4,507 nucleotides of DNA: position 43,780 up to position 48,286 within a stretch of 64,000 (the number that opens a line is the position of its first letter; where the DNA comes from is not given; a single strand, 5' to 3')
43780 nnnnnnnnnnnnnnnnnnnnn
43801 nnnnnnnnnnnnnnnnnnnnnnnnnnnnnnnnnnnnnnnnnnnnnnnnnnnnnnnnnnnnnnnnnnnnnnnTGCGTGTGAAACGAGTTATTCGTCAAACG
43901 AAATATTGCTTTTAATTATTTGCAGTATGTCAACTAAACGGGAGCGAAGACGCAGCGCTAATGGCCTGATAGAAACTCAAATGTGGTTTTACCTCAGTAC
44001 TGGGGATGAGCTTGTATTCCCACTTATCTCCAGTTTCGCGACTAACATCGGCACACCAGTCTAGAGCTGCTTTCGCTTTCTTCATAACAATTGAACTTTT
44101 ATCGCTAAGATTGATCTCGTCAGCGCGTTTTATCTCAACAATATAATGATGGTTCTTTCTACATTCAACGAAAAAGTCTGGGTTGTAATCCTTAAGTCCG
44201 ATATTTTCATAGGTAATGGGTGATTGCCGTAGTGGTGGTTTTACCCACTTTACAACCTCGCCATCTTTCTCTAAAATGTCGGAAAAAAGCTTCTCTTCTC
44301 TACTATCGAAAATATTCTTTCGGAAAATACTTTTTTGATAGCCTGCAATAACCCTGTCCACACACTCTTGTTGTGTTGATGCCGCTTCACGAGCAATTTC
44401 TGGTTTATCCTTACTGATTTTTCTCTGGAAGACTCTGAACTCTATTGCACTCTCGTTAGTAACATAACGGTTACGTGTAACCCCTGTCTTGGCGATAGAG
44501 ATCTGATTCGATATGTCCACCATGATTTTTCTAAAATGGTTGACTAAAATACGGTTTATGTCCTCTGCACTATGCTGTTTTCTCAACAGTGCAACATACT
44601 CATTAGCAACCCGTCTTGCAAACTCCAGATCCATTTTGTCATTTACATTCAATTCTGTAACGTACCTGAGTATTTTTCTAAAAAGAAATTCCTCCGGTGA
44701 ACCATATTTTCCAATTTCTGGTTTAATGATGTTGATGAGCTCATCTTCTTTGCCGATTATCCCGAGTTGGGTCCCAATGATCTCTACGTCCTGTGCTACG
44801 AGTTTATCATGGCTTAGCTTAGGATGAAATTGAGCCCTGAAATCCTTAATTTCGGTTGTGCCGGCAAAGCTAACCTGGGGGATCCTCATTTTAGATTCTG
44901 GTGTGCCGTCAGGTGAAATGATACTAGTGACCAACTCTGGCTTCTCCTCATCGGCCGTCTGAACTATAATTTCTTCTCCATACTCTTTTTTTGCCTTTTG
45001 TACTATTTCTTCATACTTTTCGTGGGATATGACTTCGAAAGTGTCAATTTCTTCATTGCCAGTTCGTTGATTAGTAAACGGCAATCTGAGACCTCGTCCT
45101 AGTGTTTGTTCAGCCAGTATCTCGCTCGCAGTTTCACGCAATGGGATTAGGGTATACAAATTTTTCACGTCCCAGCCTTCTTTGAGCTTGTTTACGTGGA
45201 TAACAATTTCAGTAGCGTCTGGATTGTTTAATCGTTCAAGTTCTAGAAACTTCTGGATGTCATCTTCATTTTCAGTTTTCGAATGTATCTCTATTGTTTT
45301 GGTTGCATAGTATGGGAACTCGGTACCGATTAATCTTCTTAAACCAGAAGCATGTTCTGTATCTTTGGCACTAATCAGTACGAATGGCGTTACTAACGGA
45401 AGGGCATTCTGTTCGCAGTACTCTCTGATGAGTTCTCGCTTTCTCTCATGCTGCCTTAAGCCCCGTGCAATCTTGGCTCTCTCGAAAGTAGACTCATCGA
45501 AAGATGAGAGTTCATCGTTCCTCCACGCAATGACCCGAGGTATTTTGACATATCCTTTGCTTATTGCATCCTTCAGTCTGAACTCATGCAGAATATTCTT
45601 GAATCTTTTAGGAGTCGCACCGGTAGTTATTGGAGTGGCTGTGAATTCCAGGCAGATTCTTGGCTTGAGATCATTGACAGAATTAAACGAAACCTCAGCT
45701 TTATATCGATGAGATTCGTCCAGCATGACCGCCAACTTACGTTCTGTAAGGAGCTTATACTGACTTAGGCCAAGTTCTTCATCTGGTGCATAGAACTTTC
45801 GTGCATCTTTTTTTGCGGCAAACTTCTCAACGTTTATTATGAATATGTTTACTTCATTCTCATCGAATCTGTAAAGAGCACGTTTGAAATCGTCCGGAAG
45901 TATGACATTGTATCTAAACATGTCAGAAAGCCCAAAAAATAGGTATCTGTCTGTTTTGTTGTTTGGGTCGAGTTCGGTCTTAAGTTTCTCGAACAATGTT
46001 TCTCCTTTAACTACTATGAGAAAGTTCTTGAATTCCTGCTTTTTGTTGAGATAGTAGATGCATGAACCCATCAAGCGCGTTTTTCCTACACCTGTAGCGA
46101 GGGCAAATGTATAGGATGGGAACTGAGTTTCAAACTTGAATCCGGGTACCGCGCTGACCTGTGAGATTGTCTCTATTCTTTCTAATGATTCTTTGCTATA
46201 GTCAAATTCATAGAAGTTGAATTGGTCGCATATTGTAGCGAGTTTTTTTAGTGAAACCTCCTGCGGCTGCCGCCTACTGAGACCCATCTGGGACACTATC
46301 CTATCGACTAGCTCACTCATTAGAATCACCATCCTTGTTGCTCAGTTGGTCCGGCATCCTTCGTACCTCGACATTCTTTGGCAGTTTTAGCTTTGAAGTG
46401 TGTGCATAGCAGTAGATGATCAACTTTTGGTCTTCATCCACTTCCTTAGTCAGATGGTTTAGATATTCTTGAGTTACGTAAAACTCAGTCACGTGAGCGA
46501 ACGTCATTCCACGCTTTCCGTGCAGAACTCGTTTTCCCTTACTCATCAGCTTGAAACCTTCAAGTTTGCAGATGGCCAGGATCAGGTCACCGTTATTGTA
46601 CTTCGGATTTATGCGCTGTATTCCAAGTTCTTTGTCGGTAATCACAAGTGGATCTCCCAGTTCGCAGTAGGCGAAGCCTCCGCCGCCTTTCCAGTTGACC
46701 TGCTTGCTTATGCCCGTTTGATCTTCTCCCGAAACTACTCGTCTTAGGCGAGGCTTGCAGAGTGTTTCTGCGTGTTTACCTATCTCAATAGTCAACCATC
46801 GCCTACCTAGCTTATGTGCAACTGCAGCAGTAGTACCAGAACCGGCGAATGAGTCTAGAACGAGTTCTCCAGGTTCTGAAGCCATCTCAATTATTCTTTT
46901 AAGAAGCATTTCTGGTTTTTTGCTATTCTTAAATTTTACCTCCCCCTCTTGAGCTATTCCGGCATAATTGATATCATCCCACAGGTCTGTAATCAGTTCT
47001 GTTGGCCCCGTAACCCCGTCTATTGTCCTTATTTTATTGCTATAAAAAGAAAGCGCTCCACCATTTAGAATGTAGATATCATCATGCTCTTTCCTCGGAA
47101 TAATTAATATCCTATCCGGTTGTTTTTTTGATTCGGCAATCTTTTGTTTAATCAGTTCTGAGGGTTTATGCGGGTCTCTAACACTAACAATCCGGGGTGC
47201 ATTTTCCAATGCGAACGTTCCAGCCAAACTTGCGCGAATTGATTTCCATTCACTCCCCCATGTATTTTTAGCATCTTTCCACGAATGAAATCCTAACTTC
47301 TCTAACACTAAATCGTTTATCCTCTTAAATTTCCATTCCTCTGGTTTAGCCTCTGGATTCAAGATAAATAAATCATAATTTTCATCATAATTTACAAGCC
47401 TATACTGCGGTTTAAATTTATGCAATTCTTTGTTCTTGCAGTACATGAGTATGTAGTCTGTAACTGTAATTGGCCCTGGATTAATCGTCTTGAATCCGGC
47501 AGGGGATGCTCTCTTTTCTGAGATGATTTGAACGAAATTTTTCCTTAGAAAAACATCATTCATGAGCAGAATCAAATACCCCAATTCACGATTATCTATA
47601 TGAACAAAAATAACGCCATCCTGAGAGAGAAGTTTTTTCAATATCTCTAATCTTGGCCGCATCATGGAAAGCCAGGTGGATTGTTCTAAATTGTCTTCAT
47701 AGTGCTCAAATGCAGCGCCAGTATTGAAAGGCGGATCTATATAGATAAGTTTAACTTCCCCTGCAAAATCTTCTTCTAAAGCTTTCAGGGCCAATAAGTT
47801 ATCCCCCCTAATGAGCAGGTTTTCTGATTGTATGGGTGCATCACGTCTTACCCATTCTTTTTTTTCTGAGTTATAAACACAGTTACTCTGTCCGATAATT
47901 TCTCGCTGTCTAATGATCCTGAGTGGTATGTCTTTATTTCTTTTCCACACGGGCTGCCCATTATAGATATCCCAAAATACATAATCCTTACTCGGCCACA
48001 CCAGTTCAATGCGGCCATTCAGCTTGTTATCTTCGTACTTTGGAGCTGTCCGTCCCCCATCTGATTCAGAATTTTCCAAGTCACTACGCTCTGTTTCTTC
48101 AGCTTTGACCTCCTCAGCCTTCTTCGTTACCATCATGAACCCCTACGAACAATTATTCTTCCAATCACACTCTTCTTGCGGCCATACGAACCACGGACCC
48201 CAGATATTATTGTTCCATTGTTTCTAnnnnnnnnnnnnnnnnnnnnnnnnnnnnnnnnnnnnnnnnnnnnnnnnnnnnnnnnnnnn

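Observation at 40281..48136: Hachiman plus Type III RM stacked convergently in a DPANN-like archaeon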

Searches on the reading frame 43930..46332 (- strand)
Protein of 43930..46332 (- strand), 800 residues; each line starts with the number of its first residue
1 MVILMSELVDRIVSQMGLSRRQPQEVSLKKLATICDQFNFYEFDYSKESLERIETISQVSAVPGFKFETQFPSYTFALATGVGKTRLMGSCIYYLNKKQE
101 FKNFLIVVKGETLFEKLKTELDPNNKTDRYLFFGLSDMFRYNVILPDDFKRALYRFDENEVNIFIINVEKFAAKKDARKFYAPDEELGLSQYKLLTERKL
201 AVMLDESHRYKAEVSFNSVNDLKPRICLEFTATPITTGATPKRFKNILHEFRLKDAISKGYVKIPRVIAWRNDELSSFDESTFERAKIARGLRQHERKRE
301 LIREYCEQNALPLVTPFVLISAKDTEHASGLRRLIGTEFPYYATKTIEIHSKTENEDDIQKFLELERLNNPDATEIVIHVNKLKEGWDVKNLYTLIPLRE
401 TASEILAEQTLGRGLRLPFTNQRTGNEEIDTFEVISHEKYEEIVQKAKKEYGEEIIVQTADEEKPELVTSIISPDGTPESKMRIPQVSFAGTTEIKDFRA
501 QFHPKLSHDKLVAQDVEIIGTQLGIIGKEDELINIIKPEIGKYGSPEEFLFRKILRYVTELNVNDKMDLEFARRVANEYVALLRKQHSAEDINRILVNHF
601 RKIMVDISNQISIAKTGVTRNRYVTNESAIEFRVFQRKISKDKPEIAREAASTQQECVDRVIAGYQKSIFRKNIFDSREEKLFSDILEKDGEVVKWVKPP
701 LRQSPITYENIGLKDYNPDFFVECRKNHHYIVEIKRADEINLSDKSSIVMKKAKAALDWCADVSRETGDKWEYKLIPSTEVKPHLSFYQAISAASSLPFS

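Call 3: search_protein_families(library=pfam, proteins=[window:43930-46332:-], max_evalue=0.01)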
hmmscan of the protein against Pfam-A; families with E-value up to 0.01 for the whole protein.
window:43930-46332:- (800 aa): 4 families
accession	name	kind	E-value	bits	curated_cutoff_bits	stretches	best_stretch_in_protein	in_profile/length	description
PF04851.21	ResIII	-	1.2e-19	71.2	22.5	1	45-235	7-163/164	Type III restriction enzyme, res subunit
PF18766.7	SWI2_SNF2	-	5.5e-10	39.7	26.7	1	80-262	27-185/221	SWI2/SNF2 ATPase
PF08722.17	Tn7_TnsA-like_N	-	6.6e-06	27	26.5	1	692-762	3-75/85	TnsA-like endonuclease N terminal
PF19778.5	RE_endonuc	-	0.00023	21.4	23.4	1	666-747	1-84/108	Endonuclease domain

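Call 4: search_protein_families(library=padloc, proteins=[window:43930-46332:-], max_evalue=0.01)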
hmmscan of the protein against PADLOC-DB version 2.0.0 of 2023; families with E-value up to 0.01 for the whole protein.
window:43930-46332:- (800 aa): 8 families
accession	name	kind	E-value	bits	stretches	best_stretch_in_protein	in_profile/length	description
PDLC03648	REase_III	-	8.8e-84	280.2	2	163-450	96-386/871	Type III restriction enzyme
PDLC03647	REase_III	-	1.6e-26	90.7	2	377-472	510-607/989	Type III restriction enzyme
PDLC03651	REase_III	-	2.1e-09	34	2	72-139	69-135/873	Type III restriction enzyme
PDLC03650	REase_III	-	2.2e-09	34.3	1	375-437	379-441/898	Type III restriction enzyme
PDLC03649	REase_III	-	9.9e-07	25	1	381-424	502-545/973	Type III restriction enzyme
PDLC03042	REase_I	-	1e-06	24.5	1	282-436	692-849/1170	Type I restriction enzyme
PDLC03658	mREase_IV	-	7.2e-06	22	1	362-417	491-545/953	Type IV methyl-directed restriction enzyme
PDLC03653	REase_III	-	2.6e-05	20.5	1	200-457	261-509/883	Type III restriction enzyme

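Call 30: search_solved_structures(query=window:43930-46332:-, max_evalue=0.001, show_alignments=1)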
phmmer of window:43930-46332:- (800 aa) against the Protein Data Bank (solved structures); distinct sequences matched with E-value up to 0.001: 0.

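Call 36: search_protein_families(library=ncbifam, proteins=[window:43930-46332:-], max_evalue=0.001)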
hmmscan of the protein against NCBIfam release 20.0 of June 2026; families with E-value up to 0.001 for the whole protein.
window:43930-46332:- (800 aa): 4 families
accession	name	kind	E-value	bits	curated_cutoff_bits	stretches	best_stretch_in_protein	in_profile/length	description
NF046055.1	restr_BPTD_3080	equivalog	4.7e-25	87.7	800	1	375-776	575-956/970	BPTD_3080 family restriction endonuclease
NF012027.0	PRK15483.1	equivalog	2.8e-11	42.1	564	1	383-429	511-559/986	type III restriction-modification system endonuclease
NF008521.0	PRK11448.1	equivalog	3.3e-10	38.7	729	1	282-417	666-800/1123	type I restriction-modification system endonuclease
NF053632.1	heli_RadD_YejH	equivalog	0.0001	20.8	720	1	239-418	171-343/573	DNA repair helicase RadD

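Call 43: find_homologous_proteins(query=window:43930-46332:-, max_evalue=1e-20)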
Query window:43930-46332:- (800 aa): 7613 proteins with E <= 1e-20 among 8000 candidates; the best 120 are listed.
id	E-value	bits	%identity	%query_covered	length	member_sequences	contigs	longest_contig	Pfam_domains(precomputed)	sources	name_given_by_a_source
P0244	0.0e+0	1780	100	100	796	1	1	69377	PF08722.18,PF18766.8,PF04851.22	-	-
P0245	3.6e-235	801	49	99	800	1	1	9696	PF19778.6,PF18766.8,PF04851.22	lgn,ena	-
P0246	1.8e-182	627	53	72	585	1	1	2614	PF18766.8,PF04851.22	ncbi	-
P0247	2.4e-139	484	39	97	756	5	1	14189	PF19778.6,PF18766.8,PF04851.22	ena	-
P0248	6.1e-133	463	38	98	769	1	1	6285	PF19778.6,PF04851.22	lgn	-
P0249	8.1e-129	449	36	99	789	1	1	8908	PF19778.6,PF04851.22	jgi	jgi:hypothetical protein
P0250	2.3e-127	444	37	91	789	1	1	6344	PF19778.6,PF04851.22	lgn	-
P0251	2.6e-127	444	37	97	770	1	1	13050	PF19778.6,PF04851.22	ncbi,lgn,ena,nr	ncbi:MAG: DEAD/DEAH box helicase family protein [Candidatus Omnitrophica bacterium]|nr:DEAD/DEAH box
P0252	4.1e-126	440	37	97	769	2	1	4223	PF19778.6,PF18766.8,PF04851.22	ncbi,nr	ncbi:MAG: DEAD/DEAH box helicase family protein [Candidatus Omnitrophica bacterium]|nr:DEAD/DEAH box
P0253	4.2e-126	440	36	91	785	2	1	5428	PF04851.22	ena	-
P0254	5.6e-126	440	38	92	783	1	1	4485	PF04851.22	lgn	-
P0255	1.4e-125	438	35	99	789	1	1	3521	PF19778.6,PF04851.22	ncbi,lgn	-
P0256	1.9e-125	438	36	99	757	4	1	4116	PF04851.22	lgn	-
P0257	1.2e-124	435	36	99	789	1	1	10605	PF19778.6,PF04851.22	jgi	-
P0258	2.5e-124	434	35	99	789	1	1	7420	PF19778.6,PF04851.22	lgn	-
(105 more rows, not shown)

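Call 44: find_encoding_contigs(protein=P0245, flank=10000, max_places=2)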
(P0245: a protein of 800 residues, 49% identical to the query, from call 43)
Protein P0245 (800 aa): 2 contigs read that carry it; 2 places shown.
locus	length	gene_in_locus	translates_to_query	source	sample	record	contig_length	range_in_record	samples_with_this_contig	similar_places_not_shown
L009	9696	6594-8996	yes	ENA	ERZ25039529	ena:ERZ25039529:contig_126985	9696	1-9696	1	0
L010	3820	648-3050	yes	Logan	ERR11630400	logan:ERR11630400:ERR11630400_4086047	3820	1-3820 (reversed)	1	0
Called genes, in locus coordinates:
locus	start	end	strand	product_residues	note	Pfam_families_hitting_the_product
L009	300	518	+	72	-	PF02697:VAPB_antitox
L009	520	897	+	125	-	PF01850:PIN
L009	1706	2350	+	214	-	-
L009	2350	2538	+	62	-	-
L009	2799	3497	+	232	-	-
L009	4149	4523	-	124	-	-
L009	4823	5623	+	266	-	PF01555:N6_N4_Mtase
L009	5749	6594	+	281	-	PF01555:N6_N4_Mtase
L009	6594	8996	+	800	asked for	PF04851:ResIII, PF18766:SWI2_SNF2, PF19778:RE_endonuc (weak)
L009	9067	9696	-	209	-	?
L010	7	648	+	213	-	PF01555:N6_N4_Mtase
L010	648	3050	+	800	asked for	PF04851:ResIII, PF18766:SWI2_SNF2, PF19778:RE_endonuc (weak)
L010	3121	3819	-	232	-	?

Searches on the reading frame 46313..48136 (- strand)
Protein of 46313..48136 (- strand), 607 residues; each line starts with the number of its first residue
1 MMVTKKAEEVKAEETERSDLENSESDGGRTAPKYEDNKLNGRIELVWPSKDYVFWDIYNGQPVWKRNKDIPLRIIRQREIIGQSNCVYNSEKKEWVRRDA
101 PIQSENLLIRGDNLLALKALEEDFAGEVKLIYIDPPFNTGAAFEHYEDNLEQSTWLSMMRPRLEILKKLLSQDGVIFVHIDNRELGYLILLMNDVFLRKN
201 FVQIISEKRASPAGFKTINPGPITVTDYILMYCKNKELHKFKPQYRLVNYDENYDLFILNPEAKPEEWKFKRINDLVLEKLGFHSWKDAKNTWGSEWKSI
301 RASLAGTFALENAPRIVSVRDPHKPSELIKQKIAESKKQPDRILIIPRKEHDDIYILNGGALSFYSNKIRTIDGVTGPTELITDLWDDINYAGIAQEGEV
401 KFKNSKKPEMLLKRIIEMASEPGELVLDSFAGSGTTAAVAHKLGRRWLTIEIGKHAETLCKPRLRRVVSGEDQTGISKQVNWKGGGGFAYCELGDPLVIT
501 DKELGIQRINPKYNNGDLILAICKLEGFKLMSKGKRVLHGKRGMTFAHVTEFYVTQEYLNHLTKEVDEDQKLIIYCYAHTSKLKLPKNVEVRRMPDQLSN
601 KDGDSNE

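Call 3: search_protein_families(library=pfam, proteins=[window:46313-48136:-], max_evalue=0.01)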
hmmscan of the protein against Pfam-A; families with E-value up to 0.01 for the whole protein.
window:46313-48136:- (607 aa): 2 families
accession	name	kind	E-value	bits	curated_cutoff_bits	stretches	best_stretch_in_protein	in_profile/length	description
PF01555.25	N6_N4_Mtase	-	1.4e-38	133.5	26.7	1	128-457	1-216/221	DNA methylase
PF03602.21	Cons_hypoth95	-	5.1e-05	23.4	24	1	109-157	96-143/182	Conserved hypothetical protein 95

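Call 4: search_protein_families(library=padloc, proteins=[window:46313-48136:-], max_evalue=0.01)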
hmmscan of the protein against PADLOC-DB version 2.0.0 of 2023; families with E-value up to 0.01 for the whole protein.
window:46313-48136:- (607 aa): 63 families (the best 25 are shown)
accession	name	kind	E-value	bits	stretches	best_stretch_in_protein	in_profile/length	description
PDLC03636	MTase_III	-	8.7e-123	409.1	1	102-581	43-523/575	Type III methyltransferase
PDLC03635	MTase_III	-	1.1e-93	313.3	1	94-494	207-601/708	Type III methyltransferase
PDLC03644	MTase_III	-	3.1e-72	242.1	2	66-254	15-206/542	Type III methyltransferase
PDLC03638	MTase_III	-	1.8e-53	180.1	1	106-493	381-712/816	Type III methyltransferase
PDLC03634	MTase_III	-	3.9e-47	159.4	2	153-438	171-424/621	Type III methyltransferase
PDLC03354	MTase_II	-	1.6e-39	134.1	2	99-238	54-210/425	Type II methyltransferase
PDLC03641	MTase_III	-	7e-39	131.9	2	152-442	181-430/657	Type III methyltransferase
PDLC03640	MTase_III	-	1.6e-35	120.6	3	394-479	368-458/654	Type III methyltransferase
PDLC03633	MTase_III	-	1.5e-32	111.1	3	397-468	287-357/616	Type III methyltransferase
PDLC03300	MTase_II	-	1.8e-31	107.3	3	403-465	215-277/302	Type II methyltransferase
PDLC03299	MTase_II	-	9.8e-26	88.9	2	401-465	194-258/296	Type II methyltransferase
PDLC03339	MTase_II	-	3.5e-24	83.3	2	405-471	212-278/399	Type II methyltransferase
PDLC03637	MTase_III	-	4.2e-23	79.8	1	104-238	120-267/513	Type III methyltransferase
PDLC03642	MTase_III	-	6.7e-22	75.8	1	104-205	81-189/528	Type III methyltransferase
PDLC03646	MTase_III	-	1.3e-21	74.2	1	105-211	471-577/1057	Type III methyltransferase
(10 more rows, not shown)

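Call 31: search_solved_structures(query=window:46313-48136:-, max_evalue=0.001, show_alignments=1)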
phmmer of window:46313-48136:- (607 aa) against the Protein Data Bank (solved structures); distinct sequences matched with E-value up to 0.001: 15.
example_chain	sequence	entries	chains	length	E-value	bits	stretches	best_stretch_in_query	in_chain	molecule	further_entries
4zcf_A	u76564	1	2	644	1.2e-21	79.7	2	151-237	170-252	Restriction endonuclease EcoP15I, modification subunit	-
6k0w_B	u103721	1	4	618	2.6e-21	78.6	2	146-240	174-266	Adenine specific DNA methyltransferase (Mod)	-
7dsu_A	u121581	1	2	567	3.1e-16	61.8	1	105-233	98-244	Mbo45V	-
6pbd_A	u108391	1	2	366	4.7e-09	38.1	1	402-468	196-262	Modification methylase CcrMI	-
1g60_A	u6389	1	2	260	7.5e-09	37.4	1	405-452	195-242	Adenine-specific Methyltransferase MboIIA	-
2zie_A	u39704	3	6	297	1.9e-06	29.5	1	402-470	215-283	Putative modification methylase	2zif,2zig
1boo_A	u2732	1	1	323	2.6e-06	29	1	402-453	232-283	PROTEIN (N-4 CYTOSINE-SPECIFIC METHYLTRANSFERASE PVU II)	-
1eg2_A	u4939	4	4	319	2.8e-05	25.7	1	405-448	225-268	MODIFICATION METHYLASE RSRI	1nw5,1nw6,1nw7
1nw8_A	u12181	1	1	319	3.4e-05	25.4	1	405-448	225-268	MODIFICATION METHYLASE RSRI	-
9c3u_A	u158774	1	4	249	5.2e-05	24.8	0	404-455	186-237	Methyltransferase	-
8urk_A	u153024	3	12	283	6.1e-05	24.5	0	404-457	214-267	Methyltransferase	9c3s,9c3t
5hek_A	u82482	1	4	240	0.00014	23.3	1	405-465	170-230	Adenine specific DNA methyltransferase (DpnA)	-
5hfj_A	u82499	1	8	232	0.00019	22.9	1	405-464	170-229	Adenine specific DNA methyltransferase (DpnA)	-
8s9m_A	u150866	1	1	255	0.00044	21.7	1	408-464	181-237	DNA cytosine-N4 methyltransferase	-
8s9n_A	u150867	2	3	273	0.00051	21.5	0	408-464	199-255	DNA cytosine-N4 methyltransferase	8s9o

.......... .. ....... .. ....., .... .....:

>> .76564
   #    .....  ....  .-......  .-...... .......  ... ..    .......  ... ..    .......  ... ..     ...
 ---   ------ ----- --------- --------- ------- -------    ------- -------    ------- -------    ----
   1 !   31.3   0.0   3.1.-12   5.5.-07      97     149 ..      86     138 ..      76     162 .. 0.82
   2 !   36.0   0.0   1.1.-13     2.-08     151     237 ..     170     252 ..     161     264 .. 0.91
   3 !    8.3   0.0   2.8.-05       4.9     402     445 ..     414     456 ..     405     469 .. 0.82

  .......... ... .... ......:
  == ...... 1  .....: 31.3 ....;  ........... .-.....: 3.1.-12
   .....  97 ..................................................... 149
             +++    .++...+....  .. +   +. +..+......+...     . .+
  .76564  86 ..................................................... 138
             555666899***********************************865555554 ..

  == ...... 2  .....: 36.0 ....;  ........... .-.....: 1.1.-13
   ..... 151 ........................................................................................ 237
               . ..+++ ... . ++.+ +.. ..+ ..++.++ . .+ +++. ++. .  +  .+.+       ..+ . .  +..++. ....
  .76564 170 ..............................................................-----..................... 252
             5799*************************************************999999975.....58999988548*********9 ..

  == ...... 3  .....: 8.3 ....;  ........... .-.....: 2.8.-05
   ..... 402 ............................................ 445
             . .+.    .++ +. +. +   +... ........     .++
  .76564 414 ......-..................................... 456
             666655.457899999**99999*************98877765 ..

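Call 36: search_protein_families(library=ncbifam, proteins=[window:46313-48136:-], max_evalue=0.001)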
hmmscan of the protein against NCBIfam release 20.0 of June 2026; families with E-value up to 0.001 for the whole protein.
window:46313-48136:- (607 aa): 3 families
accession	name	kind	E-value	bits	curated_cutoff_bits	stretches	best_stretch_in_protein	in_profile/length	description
NF008572.0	PRK11524.1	equivalog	3.3e-24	85.5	292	2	404-467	196-256/294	adenine-specific DNA-methyltransferase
NF050803.1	DnaMtaseCcrMCaul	equivalog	3.7e-17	62.3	830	1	397-474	180-257/350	adenine-specific DNA-methyltransferase CcrM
NF010253.0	PRK13699.1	subfamily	2.3e-08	34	244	1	401-468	142-209/226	DNA methyltransferase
